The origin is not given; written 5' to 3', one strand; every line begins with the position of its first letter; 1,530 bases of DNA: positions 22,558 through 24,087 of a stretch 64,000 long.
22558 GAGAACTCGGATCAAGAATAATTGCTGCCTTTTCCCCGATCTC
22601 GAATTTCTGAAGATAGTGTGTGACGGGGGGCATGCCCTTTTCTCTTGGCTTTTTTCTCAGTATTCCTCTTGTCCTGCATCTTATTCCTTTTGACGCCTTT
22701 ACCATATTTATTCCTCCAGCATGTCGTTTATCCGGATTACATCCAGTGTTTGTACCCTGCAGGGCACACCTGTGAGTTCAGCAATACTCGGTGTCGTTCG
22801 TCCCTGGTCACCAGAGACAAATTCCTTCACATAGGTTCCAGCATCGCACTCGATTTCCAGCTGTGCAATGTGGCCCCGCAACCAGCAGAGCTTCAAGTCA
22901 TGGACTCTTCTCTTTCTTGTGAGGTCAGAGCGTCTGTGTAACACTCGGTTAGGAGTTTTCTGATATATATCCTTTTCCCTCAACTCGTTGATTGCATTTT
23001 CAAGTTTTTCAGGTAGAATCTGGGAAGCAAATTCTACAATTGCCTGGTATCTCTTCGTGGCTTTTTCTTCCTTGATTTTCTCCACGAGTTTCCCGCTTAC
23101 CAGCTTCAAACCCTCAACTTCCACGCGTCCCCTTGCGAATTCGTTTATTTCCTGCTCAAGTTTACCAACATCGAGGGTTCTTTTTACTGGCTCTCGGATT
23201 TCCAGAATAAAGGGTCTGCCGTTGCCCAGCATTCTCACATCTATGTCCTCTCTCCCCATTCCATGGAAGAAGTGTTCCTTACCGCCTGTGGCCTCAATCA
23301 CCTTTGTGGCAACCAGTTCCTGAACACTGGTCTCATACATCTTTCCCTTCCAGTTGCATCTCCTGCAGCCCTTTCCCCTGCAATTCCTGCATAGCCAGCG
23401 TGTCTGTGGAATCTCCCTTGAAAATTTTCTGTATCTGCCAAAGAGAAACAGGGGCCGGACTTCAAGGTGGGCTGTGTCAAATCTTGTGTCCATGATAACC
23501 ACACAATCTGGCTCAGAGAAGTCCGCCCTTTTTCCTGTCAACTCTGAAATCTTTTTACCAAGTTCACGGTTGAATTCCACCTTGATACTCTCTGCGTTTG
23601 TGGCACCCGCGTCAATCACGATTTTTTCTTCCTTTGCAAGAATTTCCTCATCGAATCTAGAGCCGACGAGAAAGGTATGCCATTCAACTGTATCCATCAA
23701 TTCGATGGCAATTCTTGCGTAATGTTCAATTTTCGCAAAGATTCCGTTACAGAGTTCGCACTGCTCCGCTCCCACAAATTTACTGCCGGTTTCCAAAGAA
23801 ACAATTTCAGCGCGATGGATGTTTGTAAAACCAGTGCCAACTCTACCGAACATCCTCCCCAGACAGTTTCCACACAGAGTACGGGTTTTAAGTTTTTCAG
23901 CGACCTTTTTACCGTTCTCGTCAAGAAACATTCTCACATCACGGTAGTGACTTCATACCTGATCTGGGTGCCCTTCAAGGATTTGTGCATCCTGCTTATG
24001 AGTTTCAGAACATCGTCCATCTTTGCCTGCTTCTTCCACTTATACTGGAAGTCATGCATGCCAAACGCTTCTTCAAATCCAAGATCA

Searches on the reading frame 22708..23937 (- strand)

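Call 39: search_protein_families(library=pfam, proteins=[window:22708-23937:-], max_evalue=0.0001)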
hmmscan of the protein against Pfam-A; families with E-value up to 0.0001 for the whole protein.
window:22708-23937:- (409 aa): 2 families
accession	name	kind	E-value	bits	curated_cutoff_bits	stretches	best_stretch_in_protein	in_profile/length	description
PF21238.2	Pus10_C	-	9.5e-74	248.3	27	1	164-403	1-231/232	Pus10, C-terminal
PF22023.1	Pus10_THUMP_arc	-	8.8e-22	77.5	28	1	73-150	1-78/78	Pus10 THUMP domain, archaeal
